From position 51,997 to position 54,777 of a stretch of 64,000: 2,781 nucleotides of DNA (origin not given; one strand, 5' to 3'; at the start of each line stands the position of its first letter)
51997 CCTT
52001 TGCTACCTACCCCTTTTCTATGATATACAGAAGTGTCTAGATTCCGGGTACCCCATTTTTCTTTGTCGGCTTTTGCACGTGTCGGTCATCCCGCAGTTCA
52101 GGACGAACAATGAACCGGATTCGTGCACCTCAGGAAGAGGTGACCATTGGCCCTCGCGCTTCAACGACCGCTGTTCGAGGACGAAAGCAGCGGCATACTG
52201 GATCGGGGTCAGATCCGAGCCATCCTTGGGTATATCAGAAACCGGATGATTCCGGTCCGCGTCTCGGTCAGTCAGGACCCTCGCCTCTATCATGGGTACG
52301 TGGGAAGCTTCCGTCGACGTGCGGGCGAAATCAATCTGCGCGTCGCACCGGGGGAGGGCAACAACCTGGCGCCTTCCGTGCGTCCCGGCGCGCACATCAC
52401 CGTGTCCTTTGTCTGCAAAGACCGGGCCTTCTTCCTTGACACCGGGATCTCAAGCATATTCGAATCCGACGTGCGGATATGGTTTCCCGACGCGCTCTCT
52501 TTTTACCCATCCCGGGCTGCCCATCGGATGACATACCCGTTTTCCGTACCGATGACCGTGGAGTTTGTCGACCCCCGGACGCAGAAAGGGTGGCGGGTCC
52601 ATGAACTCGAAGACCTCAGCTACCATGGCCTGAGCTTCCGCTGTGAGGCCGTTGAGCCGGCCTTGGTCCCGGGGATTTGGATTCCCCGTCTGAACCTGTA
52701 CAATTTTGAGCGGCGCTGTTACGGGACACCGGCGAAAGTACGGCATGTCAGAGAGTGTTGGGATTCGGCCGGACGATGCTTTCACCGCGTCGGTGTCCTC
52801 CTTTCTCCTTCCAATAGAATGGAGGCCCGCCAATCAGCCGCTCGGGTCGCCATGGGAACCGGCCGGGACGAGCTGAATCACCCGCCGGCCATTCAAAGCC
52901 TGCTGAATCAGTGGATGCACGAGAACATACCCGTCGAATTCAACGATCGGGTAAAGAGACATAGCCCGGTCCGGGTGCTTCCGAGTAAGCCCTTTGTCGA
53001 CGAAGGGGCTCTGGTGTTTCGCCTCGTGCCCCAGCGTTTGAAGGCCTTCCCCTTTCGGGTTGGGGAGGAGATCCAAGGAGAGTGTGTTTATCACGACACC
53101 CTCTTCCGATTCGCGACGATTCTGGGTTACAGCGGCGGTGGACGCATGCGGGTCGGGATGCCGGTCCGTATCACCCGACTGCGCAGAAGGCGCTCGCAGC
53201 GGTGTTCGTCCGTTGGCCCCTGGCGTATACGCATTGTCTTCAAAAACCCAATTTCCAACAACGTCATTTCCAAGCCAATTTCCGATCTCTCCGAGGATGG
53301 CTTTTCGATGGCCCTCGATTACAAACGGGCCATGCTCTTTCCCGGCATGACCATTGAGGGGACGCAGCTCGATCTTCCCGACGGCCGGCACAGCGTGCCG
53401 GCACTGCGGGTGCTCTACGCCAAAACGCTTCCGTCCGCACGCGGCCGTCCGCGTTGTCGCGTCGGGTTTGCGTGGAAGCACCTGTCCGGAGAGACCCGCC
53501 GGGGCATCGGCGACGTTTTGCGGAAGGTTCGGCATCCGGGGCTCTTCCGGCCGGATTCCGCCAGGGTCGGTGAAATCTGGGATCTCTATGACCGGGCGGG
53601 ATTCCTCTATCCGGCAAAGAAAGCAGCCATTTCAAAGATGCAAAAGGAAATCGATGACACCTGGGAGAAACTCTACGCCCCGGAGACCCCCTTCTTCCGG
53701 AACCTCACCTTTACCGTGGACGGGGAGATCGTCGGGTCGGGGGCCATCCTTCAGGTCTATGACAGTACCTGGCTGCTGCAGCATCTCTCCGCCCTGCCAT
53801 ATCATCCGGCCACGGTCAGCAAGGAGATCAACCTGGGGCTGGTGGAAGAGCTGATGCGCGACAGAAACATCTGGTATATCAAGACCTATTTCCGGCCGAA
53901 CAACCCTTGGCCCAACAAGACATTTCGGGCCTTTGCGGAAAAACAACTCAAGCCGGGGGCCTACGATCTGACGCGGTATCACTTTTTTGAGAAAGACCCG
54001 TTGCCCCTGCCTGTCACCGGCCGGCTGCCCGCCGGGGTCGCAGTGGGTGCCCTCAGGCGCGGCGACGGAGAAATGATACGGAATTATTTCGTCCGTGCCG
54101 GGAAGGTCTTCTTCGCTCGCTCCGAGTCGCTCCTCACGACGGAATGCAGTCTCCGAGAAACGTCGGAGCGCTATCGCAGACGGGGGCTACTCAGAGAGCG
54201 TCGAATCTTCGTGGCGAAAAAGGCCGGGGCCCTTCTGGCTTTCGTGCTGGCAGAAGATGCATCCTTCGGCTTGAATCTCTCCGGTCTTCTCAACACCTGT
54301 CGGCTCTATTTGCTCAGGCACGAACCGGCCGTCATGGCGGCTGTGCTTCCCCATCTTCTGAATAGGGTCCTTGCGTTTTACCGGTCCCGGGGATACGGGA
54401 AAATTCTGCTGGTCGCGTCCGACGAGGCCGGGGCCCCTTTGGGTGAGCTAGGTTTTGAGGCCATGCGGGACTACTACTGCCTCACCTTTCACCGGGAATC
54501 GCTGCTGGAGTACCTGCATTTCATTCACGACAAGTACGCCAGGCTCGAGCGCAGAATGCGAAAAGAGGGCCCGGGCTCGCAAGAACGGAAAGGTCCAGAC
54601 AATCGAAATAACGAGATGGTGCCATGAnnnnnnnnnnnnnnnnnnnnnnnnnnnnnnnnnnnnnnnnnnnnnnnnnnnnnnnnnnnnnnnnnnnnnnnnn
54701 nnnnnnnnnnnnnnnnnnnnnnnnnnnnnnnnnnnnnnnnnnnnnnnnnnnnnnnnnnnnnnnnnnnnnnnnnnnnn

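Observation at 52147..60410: Candidate uncharacterised module: triple-PilZ/GNAT-like giant protein, two overlapping cobalamin-type radical SAM enzymes, and a dedicated V4R/GAF kinase with an atypical response regulator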

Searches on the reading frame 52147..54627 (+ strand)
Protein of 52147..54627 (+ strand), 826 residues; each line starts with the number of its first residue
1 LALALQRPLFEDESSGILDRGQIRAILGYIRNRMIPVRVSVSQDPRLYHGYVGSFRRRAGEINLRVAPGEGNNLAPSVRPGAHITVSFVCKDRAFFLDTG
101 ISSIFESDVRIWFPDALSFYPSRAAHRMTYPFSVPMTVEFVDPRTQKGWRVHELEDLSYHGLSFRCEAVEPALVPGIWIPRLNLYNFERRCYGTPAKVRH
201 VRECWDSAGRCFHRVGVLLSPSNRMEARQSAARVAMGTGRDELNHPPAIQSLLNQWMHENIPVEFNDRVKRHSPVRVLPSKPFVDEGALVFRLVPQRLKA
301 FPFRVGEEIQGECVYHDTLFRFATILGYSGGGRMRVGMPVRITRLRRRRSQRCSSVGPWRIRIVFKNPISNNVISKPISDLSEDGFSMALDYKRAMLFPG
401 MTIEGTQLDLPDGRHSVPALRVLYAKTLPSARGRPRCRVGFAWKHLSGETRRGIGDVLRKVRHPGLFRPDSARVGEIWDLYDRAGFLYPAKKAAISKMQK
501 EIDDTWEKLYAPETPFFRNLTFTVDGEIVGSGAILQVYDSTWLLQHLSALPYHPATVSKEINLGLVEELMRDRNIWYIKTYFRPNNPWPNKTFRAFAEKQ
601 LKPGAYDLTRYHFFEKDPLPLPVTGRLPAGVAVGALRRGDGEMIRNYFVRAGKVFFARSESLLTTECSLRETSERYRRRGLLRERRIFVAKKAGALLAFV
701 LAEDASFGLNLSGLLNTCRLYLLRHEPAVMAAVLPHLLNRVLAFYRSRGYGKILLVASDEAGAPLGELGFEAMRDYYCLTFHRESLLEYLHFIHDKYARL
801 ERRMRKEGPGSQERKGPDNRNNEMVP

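Call 3: search_protein_families(library=pfam, proteins=[window:52147-54627:+], max_evalue=0.1)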
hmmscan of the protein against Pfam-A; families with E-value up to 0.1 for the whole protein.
window:52147-54627:+ (826 aa): 1 family
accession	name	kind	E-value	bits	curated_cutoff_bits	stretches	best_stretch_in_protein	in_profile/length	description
PF07238.19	PilZ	-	2e-05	25.3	22.5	0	123-206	3-77/102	PilZ domain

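Call 4: search_protein_families(library=ncbifam, proteins=[window:52147-54627:+], max_evalue=0.1)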
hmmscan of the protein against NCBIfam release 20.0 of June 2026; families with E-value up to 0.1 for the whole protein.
window:52147-54627:+ (826 aa): 0 families

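Call 6: find_homologous_proteins(query=window:52147-54627:+)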
Query window:52147-54627:+ (826 aa): 3 proteins with E <= 0.001 among 8000 candidates.
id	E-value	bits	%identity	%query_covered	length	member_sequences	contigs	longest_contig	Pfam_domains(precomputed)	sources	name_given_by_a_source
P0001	0.0e+0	1926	100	100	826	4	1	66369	PF07238.20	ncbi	-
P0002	0.0e+0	1442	77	99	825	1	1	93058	-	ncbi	-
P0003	0.0e+0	1409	75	99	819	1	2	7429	-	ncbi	-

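Call 8: find_encoding_contigs(protein=P0002, flank=10000, max_places=3)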
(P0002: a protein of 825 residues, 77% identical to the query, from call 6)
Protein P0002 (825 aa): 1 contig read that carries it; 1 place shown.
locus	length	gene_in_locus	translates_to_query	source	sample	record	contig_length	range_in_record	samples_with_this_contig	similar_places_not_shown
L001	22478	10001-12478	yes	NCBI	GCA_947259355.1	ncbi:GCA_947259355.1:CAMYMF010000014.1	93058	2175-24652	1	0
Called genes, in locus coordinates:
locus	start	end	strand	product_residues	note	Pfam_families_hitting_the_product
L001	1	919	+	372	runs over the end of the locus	PF01969:Ni_insertion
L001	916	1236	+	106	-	PF03091:CutA1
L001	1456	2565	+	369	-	PF00989:PAS, PF08448:PAS_4, PF13426:PAS_9, PF13487:HD_5, PF01966:HD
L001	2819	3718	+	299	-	PF01551:Peptidase_M23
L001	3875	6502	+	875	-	PF07517:SecA_DEAD, PF00270:DEAD (weak), PF01043:SecA_PP_bind, PF21090:P-loop_SecA, PF07516:SecA_SW, PF02810:SEC-C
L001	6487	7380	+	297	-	PF00795:CN_hydrolase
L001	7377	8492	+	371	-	PF05222:AlaDh_PNT_N, PF02254:TrkA_N (faint), PF07992:Pyr_redox_2 (weak), PF01262:AlaDh_PNT_C, PF01488:Shikimate_DH (weak), PF00070:Pyr_redox (weak)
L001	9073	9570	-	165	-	PF09723:Zn_ribbon_8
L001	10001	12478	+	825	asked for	-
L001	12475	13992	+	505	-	PF02310:B12-binding, PF04055:Radical_SAM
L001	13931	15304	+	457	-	PF02310:B12-binding, PF04055:Radical_SAM, PF13282:DUF4070 (weak)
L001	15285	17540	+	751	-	PF01590:GAF, PF13185:GAF_2, PF13492:GAF_3, PF02518:HATPase_c, PF14501:HATPase_c_5 (faint)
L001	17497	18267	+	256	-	PF00072:Response_reg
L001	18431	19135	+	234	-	PF13441:Gly-zipper_YMGG, PF13488:Gly-zipper_Omp, PF00691:OmpA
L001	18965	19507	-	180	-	-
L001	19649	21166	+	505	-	PF00672:HAMP, PF00512:HisKA, PF02518:HATPase_c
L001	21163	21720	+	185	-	-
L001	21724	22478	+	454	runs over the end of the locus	PF00072:Response_reg, PF00158:Sigma54_activat, PF14532:Sigma54_activ_2, PF07728:AAA_5, PF25601:AAA_lid_14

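Call 9: find_encoding_contigs(protein=P0003, flank=10000, max_places=3)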
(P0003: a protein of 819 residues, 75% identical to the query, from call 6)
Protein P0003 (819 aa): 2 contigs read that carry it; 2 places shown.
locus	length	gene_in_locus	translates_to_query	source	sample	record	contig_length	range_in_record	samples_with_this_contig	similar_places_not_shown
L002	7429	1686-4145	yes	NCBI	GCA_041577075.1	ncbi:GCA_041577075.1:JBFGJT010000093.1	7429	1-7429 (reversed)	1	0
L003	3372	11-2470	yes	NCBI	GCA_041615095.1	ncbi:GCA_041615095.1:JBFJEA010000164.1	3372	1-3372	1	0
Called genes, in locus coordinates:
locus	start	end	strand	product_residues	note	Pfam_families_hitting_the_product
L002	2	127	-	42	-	?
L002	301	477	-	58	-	-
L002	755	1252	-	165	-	PF09723:Zn_ribbon_8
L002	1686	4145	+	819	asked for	-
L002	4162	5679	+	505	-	PF02310:B12-binding, PF04055:Radical_SAM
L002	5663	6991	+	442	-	PF02310:B12-binding, PF04055:Radical_SAM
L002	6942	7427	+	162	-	?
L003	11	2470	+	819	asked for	-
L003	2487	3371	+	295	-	?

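Call 11: search_solved_structures(query=A1, max_evalue=10, show_alignments=2)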
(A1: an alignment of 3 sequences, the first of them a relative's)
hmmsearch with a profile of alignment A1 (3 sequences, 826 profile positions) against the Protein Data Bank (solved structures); distinct sequences matched with E-value up to 10: 1.
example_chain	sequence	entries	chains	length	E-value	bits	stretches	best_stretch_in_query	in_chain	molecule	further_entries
9ygm_LF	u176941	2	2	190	0.74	11.2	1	21-104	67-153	60S ribosomal protein uL6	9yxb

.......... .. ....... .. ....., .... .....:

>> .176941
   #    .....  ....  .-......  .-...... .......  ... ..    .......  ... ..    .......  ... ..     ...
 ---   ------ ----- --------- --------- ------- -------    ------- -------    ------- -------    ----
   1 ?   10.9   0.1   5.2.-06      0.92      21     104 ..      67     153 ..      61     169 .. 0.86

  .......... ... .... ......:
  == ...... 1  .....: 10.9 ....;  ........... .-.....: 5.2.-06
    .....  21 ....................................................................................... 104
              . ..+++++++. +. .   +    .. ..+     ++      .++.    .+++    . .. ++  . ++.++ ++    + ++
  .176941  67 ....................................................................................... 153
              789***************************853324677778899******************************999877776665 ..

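Call 21: search_protein_representatives(alignment_id=A1)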
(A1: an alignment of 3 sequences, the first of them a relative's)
Query: 3 sequences, 826 profile positions. Proteins with E-value up to 0.001 (for the whole library): 1094; up to 1e-10: 631; up to 1e-30: 92. The best 150 are listed.
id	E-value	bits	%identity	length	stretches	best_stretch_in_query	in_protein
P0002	0.0e+00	1801.0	-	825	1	1-826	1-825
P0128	6.3e-222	755.7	-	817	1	4-814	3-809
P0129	1.2e-93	331.3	-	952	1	17-808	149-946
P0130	7.9e-78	279.1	-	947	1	16-806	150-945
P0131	1.5e-77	278.1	-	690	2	337-808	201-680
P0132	4.2e-73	263.4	-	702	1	153-807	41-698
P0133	1.0e-59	219.1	-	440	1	375-808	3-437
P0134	1.4e-55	205.4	-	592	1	434-813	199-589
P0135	1.8e-50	188.5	-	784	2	307-805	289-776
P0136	3.2e-49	184.4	-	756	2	315-808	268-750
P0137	1.1e-47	179.3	-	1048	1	299-793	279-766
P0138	2.1e-47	178.4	-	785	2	316-806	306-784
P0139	5.0e-47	177.2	-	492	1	333-799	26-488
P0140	9.3e-47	176.3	-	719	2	160-803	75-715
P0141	4.0e-46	174.2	-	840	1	149-810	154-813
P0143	1.1e-45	172.7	-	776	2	334-804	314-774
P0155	1.5e-42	162.4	-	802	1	328-803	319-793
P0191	5.7e-34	134.0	-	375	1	437-795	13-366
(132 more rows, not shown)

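Call 24: search_protein_families(library=pfam, alignment_id=A2, max_evalue=0.01)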
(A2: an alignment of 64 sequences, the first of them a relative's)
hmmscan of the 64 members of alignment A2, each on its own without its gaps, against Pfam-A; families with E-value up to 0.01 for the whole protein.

A. member 1, P0001 (826 aa): 1 family
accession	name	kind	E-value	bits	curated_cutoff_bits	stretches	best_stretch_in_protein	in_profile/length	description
PF07238.19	PilZ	-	2e-05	25.3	22.5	0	123-206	3-77/102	PilZ domain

B. families by the number of members that match (of 64 scanned): 16 families
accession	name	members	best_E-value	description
PF07238.19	PilZ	51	8.2e-21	PilZ domain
PF00072.30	Response_reg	2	1.1e-21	Response regulator receiver domain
PF13847.12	Methyltransf_31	1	7.8e-19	Methyltransferase domain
PF13649.12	Methyltransf_25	1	4e-17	Methyltransferase domain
PF08241.18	Methyltransf_11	1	4.3e-17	Methyltransferase domain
PF08242.18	Methyltransf_12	1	5.7e-12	Methyltransferase domain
PF01209.24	Ubie_methyltran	1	1.3e-11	ubiE/COQ5 methyltransferase family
PF13489.12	Methyltransf_23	1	2.8e-11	Methyltransferase domain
PF01135.25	PCMT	1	4e-09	Protein-L-isoaspartate(D-aspartate) O-methyltransferase (PCMT)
PF00583.31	Acetyltransf_1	1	0.0018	Acetyltransferase (GNAT) family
PF02527.21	GidB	1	0.0036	rRNA small subunit methyltransferase G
PF18660.6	Tsi6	1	0.0038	Tsi6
PF13508.13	Acetyltransf_7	1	0.0043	Acetyltransferase (GNAT) domain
PF11311.13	DUF3114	1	0.0051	Protein of unknown function (DUF3114)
PF13673.13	Acetyltransf_10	1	0.0058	Acetyltransferase (GNAT) domain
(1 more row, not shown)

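Call 29: find_related_loci(query=A3, collection=genome_contigs, flank=10000)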
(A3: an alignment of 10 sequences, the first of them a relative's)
Query A3 (826 aa) in genome_contigs; peptide patterns used: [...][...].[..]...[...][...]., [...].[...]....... (x = any residue, [..] = any of these).
26 stretches matched a pattern; 9 encode a relative of the query (tblastn E <= 1e-3); 9 distinct loci.
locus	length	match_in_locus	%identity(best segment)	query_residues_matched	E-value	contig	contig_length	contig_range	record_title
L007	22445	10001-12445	77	1-816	0e+0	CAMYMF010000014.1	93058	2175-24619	MAG: uncultured Nitrospirae bacterium isolate ES_M_CG2-30-53-67_01 genome assembly, contig: scaffold_434, whole genome s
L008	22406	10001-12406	42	1-806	0e+0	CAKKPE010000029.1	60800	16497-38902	bacterium isolate Hainich-H32-bin143-1 genome assembly, contig: H32-bin143_1_Hain_PNK108_H32_02um_122_length_60800_cov_7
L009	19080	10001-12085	29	113-807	3e-82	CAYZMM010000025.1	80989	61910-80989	MAG TPA_asm: uncultured Thermodesulfobacteriota bacterium isolate SRP141376_co2_50 genome assembly, contig: NODE_772_len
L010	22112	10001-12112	26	108-806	3e-76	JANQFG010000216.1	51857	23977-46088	MAG: bacterium isolate PL23a_bin.76 k99_3338535, whole genome shotgun sequence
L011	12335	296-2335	29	127-804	7e-76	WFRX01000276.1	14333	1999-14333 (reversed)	MAG: bacterium isolate S015_6 k151_443980, whole genome shotgun sequence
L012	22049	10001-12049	29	135-811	6e-75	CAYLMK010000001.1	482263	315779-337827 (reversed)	MAG TPA_asm: uncultured Thermodesulfobacteriota bacterium isolate binchicken_co274_253 genome assembly, contig: NODE_8_l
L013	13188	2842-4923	28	113-803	2e-72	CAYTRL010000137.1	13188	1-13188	MAG TPA_asm: uncultured Thermodesulfobacteriota bacterium isolate binchicken_co65_60 genome assembly, contig: NODE_18818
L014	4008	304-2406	25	118-810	3e-69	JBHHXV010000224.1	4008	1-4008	MAG: bacterium isolate D_1_bin.12 NODE_15841_length_4008_cov_3.990893, whole genome shotgun sequence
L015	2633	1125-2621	27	113-617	8e-53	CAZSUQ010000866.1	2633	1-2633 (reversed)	MAG TPA_asm: uncultured Thermodesulfobacteriota bacterium isolate binchicken_co97_83 genome assembly, contig: NODE_12697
